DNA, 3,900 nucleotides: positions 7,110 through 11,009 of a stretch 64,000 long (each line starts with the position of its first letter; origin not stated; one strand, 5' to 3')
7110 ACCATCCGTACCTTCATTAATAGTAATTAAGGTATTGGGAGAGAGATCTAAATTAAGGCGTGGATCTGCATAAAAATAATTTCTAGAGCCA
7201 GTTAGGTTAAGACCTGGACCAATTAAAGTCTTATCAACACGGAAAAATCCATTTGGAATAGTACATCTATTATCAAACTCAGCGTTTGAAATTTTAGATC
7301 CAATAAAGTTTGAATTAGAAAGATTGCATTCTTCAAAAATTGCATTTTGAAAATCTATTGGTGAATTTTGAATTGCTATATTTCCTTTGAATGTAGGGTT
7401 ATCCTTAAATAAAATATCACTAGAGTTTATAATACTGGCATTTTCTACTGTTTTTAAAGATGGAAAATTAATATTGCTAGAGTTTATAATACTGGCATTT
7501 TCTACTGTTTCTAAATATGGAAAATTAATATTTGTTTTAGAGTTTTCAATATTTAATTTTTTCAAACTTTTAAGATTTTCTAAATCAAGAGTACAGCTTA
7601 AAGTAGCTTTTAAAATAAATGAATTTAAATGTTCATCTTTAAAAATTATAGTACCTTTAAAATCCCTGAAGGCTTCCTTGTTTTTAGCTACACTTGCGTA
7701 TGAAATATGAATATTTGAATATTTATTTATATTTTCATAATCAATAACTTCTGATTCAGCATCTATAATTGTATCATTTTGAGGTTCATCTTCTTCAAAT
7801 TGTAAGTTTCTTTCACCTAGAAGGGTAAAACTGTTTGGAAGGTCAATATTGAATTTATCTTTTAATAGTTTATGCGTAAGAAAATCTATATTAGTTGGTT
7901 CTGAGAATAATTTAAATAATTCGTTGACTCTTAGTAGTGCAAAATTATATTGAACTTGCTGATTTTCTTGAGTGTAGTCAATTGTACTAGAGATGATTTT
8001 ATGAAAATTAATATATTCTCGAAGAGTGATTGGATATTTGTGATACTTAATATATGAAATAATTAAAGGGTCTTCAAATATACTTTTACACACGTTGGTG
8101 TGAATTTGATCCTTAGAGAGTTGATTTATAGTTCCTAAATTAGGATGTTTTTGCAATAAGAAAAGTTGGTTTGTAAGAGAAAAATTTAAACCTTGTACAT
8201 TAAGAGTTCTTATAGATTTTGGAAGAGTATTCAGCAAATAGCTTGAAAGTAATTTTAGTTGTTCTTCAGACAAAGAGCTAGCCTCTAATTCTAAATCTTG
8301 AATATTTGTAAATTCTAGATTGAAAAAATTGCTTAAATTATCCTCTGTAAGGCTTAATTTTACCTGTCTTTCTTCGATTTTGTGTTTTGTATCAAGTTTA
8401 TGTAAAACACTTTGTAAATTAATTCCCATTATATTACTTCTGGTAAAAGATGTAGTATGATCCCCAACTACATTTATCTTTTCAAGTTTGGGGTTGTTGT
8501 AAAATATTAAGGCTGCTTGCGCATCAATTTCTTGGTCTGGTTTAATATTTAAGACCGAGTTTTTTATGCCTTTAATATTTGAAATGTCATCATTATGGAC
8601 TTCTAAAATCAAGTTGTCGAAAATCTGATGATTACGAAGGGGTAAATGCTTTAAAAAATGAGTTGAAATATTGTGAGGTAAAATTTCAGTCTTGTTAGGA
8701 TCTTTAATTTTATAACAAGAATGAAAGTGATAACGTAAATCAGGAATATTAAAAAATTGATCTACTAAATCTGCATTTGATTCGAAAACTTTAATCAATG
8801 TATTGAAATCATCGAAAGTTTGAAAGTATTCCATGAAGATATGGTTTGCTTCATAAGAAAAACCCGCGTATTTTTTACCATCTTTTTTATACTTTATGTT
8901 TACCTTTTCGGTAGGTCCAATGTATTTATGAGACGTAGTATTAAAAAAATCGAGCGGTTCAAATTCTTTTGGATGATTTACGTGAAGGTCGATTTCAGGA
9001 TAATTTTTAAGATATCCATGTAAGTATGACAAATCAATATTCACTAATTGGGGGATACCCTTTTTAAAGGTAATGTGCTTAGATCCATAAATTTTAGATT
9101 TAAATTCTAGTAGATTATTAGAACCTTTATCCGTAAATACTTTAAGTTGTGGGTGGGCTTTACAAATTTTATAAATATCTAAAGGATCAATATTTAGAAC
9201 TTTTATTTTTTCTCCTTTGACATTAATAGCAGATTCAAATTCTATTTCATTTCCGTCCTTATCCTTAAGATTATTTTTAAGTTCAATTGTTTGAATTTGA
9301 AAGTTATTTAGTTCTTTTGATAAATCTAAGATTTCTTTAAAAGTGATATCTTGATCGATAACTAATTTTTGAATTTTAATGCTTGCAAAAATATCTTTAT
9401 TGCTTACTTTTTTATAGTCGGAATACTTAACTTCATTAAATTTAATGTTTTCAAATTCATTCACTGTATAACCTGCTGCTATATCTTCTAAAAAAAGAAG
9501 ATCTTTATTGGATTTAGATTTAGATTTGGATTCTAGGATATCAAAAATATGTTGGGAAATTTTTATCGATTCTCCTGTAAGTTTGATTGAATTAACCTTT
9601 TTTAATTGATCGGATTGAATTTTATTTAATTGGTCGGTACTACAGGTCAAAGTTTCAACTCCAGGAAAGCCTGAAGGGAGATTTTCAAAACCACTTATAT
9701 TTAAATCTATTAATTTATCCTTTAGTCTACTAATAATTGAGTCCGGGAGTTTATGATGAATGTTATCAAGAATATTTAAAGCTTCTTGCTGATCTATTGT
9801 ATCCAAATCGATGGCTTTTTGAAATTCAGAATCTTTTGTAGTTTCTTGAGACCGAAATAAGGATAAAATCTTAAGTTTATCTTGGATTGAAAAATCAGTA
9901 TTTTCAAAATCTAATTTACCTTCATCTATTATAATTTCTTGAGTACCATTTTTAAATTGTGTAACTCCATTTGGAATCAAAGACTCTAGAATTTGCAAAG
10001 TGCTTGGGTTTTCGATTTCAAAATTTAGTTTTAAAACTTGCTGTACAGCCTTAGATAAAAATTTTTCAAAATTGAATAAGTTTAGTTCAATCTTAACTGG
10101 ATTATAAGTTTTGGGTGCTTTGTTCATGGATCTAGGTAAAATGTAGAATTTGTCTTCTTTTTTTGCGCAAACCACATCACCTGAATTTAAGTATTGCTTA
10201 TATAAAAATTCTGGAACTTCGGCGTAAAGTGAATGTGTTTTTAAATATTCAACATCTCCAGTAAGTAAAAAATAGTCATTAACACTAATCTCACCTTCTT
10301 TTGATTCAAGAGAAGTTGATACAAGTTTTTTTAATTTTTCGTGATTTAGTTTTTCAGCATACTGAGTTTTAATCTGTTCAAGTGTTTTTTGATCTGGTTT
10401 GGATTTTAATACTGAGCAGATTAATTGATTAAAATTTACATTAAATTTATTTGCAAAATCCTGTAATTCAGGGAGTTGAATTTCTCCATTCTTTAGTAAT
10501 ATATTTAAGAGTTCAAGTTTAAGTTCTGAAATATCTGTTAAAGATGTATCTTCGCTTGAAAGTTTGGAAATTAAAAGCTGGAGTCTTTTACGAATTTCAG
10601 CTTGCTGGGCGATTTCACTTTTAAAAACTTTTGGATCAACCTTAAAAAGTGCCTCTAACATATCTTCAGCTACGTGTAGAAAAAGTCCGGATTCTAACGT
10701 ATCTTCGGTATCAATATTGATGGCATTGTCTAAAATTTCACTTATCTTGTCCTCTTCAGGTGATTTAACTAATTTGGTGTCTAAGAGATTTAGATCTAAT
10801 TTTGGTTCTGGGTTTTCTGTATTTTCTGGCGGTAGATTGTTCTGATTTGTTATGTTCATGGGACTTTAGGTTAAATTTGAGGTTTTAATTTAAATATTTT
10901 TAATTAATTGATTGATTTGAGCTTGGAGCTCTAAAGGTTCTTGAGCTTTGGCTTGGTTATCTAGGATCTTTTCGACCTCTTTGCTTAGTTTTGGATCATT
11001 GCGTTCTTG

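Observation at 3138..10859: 2573-aa pentapeptide-repeat giant built from a repeated 'beta-helix block + conserved GY..LYTIVGP linker' supermodule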

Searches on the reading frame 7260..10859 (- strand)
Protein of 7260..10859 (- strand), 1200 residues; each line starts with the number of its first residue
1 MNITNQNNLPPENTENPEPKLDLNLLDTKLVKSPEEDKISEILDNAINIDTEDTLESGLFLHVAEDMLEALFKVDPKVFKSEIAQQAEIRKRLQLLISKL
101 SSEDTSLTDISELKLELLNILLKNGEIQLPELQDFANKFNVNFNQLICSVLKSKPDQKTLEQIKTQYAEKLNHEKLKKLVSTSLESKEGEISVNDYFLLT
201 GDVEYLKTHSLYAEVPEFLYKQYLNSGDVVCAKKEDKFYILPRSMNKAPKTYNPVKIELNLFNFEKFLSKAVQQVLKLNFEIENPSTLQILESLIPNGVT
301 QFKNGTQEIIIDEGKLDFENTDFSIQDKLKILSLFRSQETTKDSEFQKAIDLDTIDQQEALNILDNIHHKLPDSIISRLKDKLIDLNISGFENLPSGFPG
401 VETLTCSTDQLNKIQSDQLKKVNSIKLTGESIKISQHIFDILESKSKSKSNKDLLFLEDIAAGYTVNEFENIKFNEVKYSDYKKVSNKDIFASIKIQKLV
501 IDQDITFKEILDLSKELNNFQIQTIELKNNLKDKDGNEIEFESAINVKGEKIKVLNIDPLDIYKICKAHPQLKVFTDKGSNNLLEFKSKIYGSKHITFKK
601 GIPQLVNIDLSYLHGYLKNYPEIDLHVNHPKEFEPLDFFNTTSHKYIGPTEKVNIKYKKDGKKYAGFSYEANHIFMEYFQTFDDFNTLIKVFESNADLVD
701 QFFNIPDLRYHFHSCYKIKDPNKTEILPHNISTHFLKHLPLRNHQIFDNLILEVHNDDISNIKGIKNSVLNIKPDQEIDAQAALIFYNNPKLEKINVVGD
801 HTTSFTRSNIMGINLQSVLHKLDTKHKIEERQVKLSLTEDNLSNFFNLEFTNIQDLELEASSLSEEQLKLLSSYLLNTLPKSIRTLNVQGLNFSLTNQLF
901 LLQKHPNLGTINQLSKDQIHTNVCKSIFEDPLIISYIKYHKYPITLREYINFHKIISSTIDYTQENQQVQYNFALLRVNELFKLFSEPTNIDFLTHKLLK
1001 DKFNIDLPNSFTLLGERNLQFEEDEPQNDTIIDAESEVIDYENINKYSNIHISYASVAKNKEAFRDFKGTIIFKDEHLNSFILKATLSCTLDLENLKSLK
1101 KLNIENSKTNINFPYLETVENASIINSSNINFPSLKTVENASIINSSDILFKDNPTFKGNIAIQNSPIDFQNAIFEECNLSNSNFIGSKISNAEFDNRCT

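Call 28: find_homologous_proteins(query=window:7362-10859:-, max_evalue=0.01)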
Query seq(1166 aa): 8000 candidates shared short words with the query, none scored E <= 0.01.

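Call 61: search_protein_families(library=ncbifam, proteins=[window:7260-10859:-], max_evalue=0.05)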
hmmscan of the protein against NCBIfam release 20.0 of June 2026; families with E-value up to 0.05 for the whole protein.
window:7260-10859:- (1200 aa): 1 family
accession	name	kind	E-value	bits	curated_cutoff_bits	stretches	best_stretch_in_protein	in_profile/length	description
NF051894.1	anti_phage_HalA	equivalog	0.0081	15.4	250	1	1135-1197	42-101/338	anti-phage Hailong system effector protein HalA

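Call 81: predict_structure(alignment_id=A5)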
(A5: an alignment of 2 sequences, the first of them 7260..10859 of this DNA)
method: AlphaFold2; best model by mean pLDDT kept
length: 1200 residues; sequences in the alignment: 2
mean_pLDDT: 41.8   pTM: 0.25
mean pLDDT of the five models: 41.8, 37.3, 36.9, 36.6, 35.3
residues with pLDDT >= 90: 0; 70-90: 31; 50-70: 231; < 50: 938
segments of 3 or more residues with pLDDT < 50: 1-32, 48-62, 80-84, 100-145, 148-159, 161-350, 356-477, 481-499, 514-603, 607-612, 617-621, 628-653, 655-768, 798-802, 811-814, 894-904, 906-1112
pLDDT, mean of each block of 10 residues (from residue 1): 27 32 44 50 51 41 53 53 51 52 40 48 46 45 48 48 44 41 40 39 37 32 31 33 32 26 29 30 33 35 35 39 45 38 40 48 42 44 39 29 29 31 29 37 36 33 32 44 42 45 52 48 46 44 28 36 45 34 32 43 47 46 50 44 40 46 40 41 43 44 37 35 34 38 36 45 46 52 52 53 52 51 54 68 71 63 69 64 54 47 44 35 33 33 31 32 28 30 31 32 30 23 25 26 28 25 28 33 25 39 44 51 53 63 60 66 62 66 51 54
secondary structure, 60 per line:
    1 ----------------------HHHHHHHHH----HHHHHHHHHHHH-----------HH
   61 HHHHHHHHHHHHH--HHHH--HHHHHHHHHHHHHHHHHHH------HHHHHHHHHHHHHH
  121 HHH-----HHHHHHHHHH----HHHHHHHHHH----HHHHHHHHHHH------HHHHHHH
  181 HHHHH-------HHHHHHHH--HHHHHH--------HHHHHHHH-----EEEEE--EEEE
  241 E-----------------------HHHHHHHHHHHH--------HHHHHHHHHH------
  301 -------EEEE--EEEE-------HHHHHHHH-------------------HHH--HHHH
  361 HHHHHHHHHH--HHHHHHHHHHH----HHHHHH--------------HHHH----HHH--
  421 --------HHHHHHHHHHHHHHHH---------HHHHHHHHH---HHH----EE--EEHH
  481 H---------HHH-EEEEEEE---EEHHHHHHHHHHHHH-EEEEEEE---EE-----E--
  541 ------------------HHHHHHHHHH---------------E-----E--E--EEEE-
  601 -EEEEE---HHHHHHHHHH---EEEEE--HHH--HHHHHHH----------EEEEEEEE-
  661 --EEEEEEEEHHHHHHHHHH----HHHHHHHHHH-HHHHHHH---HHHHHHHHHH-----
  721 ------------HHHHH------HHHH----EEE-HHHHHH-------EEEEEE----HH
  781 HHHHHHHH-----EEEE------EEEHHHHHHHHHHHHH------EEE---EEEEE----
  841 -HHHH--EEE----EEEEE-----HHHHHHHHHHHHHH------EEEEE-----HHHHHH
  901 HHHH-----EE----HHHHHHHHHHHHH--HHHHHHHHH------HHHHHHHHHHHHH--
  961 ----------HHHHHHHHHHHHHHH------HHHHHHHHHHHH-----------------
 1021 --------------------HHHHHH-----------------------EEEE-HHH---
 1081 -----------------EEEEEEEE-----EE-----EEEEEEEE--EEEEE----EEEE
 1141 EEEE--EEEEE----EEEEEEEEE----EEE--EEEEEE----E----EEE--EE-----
elements in order (helices of 4 or more, strands of 3 or more residues): H23-31 H36-47 H59-73 H76-79 H82-100 H107-123 H129-138 H143-152 H157-167 H174-185 H193-200 H203-208 H217-224 E230-234 E237-241 H265-276 H285-294 E308-311 E314-317 H325-332 H357-370 H373-383 H388-393 H408-411 H429-444 H454-462 E495-501 H507-519 E521-527 H559-568 E596-599 E602-606 H610-619 E623-627 H635-641 E652-659 E663-670 H671-680 H685-694 H696-702 H706-715 H733-737 H744-747 E752-754 H756-761 E769-774 H779-788 E794-797 E804-806 H807-819 E826-828 E832-836 H842-845 E848-850 E855-859 H865-878 E885-889 H895-904 H916-928 H931-939 H946-958 H971-985 H992-1003 H1041-1046 E1070-1073 E1098-1105 E1118-1125 E1128-1132 E1137-1144 E1147-1151 E1156-1164 E1169-1171 E1174-1179 E1189-1191

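Call 84: fold_search(model_id=the predicted structure, library=pdb)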
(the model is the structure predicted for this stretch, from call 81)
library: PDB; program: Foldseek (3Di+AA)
matches with E <= 10: 319; with E <= 0.001: 0
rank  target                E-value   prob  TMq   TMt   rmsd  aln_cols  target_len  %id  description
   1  9xrl_H                3.5e-02  0.16  0.08  0.12  45.8       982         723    9  Structure of mouse cytoplasmic lattice (CPL) repeating unit (released 2026-03-18)
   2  9lq2_A                3.5e-02  0.15  0.09  0.11  40.6      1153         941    9  Structure of human dimeric NLRP7-TCL1A complex (released 2025-12-10)
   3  9xrl_AK               6.7e-02  0.14  0.09  0.10  40.3      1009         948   10  Structure of mouse cytoplasmic lattice (CPL) repeating unit (released 2026-03-18)
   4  9lq4_A                7.0e-02  0.18  0.09  0.12  35.0       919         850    9  Structure of the human monomeric NLRP7-TCL1A complex (released 2025-12-10)
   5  9xrl_h                7.8e-02  0.12  0.09  0.12  46.6      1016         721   10  Structure of mouse cytoplasmic lattice (CPL) repeating unit (released 2026-03-18)
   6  8g9j                  1.0e-01  0.84  0.07  0.34  14.3       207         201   14  Geometrically programmable nanomaterial construction using regularized protein building blocks (released 2024-03-13)
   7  9j64_A                1.2e-01  0.30  0.08  0.15  26.7       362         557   12  Cryo-EM structure of neddylated Cul2-Rbx1-EloBC-FEM1B homodimer complexed with FNIP1 degron (released 2025-09-03)
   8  9xzk_C                1.2e-01  0.20  0.07  0.15  34.5       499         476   11  Cryo-EM structure of F-box helicase 1 (FBH1) bound to an SCF ubiquitin ligase complex and a 3-way DNA fork (head struc (released 2026-01-28)
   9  2o6w                  1.6e-01  0.44  0.05  0.26  11.5       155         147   12  Crystal Structure of a Pentapeptide Repeat Protein (Rfr23) from the cyanobacterium Cyanothece 51142 (released 2007-12-18)
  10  7mwr_B                1.6e-01  0.41  0.08  0.25  14.9       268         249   13  Structure of De Novo designed beta sheet heterodimer LHD101A53/B4 (released 2022-01-19)
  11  8x7v_A                1.9e-01  0.08  0.09  0.10  46.7      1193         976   11  Structure of human SCMC ternary complex (released 2024-10-09)
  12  9wsq_A                2.1e-01  0.11  0.10  0.13  40.0      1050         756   10  Structure of dimeric mouse NLRP14-KDM2A-SKP1 complex (released 2026-03-18)
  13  8g9k_A                2.2e-01  0.77  0.09  0.37  11.2       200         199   16  Geometrically programmable nanomaterial construction using regularized protein building blocks (released 2024-03-13)
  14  9efq_J                2.2e-01  0.16  0.08  0.16  26.0       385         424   14  Cryo-EM structure of COP9 signalosome precatalytic state with neddylated cullin-2 (released 2025-12-03)
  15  2ra8                  2.6e-01  0.54  0.09  0.23   9.4       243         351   13  Crystal structure of the Q64V53_BACFR protein from Bacteroides fragilis. Northeast Structural Genomics Consortium target (released 2007-09-25)
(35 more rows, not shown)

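Call 88: search_protein_families(library=phrogs, proteins=[window:7260-10859:-], max_evalue=0.01)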
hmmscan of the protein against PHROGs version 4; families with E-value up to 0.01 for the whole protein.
window:7260-10859:- (1200 aa): 0 families

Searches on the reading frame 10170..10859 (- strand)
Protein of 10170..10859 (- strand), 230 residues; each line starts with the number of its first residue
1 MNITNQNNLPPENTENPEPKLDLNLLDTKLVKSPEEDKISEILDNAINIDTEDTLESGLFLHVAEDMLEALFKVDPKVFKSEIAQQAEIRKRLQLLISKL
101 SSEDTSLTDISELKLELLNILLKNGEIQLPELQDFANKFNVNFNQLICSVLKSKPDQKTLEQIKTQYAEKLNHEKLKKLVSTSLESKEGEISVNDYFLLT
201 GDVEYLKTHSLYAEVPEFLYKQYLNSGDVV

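Call 30: find_related_loci(query=A2, collection=genome_contigs, flank=10000)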
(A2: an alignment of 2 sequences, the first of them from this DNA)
Query A2 (189 aa) in genome_contigs; peptide patterns used: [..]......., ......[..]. (x = any residue, [..] = any of these).
128 stretches matched a pattern; 1 encode a relative of the query (tblastn E <= 1e-3); 1 distinct loci.
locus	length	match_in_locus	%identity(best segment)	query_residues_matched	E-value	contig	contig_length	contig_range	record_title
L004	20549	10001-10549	60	1-189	1e-62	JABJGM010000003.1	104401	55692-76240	MAG: bacterium isolate SI074_bin149 k141_1403701, whole genome shotgun sequence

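Call 41: find_related_loci(query=A2, collection=metagenome_contigs, flank=10000)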
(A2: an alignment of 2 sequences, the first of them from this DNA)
Query A2 (189 aa) in metagenome_contigs; peptide patterns used: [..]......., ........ (x = any residue, [..] = any of these).
276 stretches matched a pattern; 1 encode a relative of the query (tblastn E <= 1e-3); 1 distinct loci.
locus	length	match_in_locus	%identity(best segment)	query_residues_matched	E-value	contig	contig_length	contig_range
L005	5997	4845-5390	55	1-182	7e-55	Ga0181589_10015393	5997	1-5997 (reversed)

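Call 55: search_protein_families(library=pfam, proteins=[L004:9941-15325:+], max_evalue=0.01)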
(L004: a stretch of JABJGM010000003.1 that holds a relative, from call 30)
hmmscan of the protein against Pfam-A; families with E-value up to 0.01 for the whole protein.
L004:9941-15325:+ (1794 aa): 0 families

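Call 85: search_solved_structures(query=A2, max_evalue=10)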
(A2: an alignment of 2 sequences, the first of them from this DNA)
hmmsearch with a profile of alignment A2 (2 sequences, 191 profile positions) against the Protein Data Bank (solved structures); distinct sequences matched with E-value up to 10: 8.
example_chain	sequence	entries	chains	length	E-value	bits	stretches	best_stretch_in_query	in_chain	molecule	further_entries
9f9u_A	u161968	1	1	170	0.19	14.9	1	89-156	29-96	Transcription elongation factor NusA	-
6r3p_A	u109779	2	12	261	0.28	14.3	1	110-159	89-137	Meiotic recombination protein DMC1/LIM15 homolog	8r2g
4hyy_A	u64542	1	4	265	0.28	14.3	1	110-159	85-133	Meiotic recombination protein DMC1/LIM15 homolog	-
2zjb_A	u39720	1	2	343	0.38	13.9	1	110-159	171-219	Meiotic recombination protein DMC1/LIM15 homolog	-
7c98_A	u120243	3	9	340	0.39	13.8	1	110-159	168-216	Meiotic recombination protein DMC1/LIM15 homolog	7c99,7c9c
8qqe_A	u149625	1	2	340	0.39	13.8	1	110-159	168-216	Meiotic recombination protein DMC1/LIM15 homolog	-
1v5w_A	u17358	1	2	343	0.4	13.8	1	110-159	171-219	Meiotic recombination protein DMC1/LIM15 homolog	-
7cgy_A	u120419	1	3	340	0.42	13.7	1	110-159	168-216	Meiotic recombination protein DMC1/LIM15 homolog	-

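Call 102: search_protein_families(library=pfam, proteins=[window:10170-10859:-], max_evalue=5)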
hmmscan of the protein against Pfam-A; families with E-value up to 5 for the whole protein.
window:10170-10859:- (230 aa): 1 family
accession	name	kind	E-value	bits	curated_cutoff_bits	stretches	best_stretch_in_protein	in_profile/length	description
PF13981.11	SopA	-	0.058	14.2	27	1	137-176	81-120/127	SopA-like central domain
